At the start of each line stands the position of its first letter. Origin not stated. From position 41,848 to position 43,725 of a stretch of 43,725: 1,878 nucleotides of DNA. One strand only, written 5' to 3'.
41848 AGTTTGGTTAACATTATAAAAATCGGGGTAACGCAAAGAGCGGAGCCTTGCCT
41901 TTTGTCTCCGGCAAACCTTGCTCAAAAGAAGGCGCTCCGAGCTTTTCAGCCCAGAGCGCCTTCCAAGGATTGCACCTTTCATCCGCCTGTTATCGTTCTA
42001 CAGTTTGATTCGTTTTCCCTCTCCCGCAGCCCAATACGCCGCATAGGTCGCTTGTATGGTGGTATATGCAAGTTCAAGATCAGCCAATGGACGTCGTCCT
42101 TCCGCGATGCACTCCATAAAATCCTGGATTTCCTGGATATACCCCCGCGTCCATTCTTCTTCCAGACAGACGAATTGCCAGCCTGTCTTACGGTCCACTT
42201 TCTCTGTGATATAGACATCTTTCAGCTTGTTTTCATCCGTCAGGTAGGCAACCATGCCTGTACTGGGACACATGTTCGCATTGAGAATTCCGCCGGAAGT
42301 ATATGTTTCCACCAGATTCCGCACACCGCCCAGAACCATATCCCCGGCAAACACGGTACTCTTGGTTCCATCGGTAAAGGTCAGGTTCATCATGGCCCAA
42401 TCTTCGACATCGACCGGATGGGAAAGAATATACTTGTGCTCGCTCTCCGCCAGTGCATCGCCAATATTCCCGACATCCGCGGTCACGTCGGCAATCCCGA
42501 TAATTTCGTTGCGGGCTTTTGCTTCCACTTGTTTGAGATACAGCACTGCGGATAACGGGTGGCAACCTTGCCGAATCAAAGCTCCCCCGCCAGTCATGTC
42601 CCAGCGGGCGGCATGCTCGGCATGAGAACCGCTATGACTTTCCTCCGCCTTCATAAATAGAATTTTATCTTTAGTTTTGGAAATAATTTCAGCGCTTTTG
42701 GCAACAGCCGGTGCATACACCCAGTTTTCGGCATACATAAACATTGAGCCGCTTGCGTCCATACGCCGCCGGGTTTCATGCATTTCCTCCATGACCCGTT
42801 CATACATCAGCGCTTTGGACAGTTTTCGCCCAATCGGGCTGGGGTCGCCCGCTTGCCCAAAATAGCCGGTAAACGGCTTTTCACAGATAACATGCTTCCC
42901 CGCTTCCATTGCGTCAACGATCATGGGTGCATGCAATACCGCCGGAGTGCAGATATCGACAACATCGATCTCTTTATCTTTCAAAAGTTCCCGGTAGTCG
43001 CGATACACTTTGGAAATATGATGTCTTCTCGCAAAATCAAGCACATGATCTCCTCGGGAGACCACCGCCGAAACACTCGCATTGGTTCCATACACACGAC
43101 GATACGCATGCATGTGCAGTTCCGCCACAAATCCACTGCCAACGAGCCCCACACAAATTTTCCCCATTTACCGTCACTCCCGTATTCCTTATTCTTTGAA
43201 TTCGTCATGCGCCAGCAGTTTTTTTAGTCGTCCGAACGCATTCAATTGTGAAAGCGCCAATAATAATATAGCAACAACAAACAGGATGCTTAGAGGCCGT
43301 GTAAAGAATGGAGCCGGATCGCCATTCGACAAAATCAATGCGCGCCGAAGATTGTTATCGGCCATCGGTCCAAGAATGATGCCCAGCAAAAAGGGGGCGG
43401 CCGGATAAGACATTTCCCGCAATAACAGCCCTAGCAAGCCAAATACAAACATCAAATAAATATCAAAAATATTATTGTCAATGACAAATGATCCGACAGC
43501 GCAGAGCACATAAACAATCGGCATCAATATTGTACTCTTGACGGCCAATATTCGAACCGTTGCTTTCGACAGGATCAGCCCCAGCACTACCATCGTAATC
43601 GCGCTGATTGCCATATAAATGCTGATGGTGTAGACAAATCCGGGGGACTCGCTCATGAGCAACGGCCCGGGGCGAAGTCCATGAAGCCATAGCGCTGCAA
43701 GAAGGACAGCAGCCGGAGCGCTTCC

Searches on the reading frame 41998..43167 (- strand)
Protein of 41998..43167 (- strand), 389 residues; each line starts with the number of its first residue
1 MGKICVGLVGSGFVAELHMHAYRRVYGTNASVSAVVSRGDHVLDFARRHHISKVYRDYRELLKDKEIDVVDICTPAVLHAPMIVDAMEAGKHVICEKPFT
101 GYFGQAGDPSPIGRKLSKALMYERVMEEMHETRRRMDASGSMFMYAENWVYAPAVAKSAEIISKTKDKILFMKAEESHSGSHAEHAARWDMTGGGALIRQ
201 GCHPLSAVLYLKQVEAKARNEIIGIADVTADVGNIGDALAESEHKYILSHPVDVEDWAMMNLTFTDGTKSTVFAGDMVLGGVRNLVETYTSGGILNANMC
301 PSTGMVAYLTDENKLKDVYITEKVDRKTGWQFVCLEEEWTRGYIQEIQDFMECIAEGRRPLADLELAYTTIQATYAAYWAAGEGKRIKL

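Call 16: search_protein_families(library=pfam, proteins=[window:41998-43167:-], max_evalue=0.01)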
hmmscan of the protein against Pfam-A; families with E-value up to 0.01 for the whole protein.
window:41998-43167:- (389 aa): 4 families
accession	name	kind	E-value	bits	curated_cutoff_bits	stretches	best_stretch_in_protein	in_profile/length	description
PF01408.29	GFO_IDH_MocA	-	4.8e-20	72.9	24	1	6-104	3-100/120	Oxidoreductase family, NAD-binding Rossmann fold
PF22725.1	GFO_IDH_MocA_C3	-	2e-07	31.5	27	1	179-291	26-119/124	GFO/IDH/MocA C-terminal domain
PF02894.22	GFO_IDH_MocA_C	-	6.9e-06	26.5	22.9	1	331-389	160-218/218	Oxidoreductase family, C-terminal alpha/beta domain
PF03447.22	NAD_binding_3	-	0.0039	18.3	24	1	6-94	2-86/116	Homoserine dehydrogenase, NAD binding domain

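Call 26: find_encoding_contigs(protein=window:41998-43167:-, flank=10000, max_places=4)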
Protein window:41998-43167:- (389 aa): no gene with exactly this product is on record in the collection.

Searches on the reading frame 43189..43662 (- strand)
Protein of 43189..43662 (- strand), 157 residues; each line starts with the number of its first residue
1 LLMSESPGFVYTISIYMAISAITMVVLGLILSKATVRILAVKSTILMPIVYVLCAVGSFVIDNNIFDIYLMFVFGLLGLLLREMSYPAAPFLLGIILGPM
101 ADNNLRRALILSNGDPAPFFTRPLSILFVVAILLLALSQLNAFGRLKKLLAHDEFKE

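Call 16: search_protein_families(library=pfam, proteins=[window:43189-43662:-], max_evalue=0.01)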
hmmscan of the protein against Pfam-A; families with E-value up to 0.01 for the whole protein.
window:43189-43662:- (157 aa): 1 family
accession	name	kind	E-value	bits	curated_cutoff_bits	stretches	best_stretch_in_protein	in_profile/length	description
PF01970.21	TctA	-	1.8e-22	80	28.9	1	1-93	331-423/423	Tripartite tricarboxylate transporter TctA family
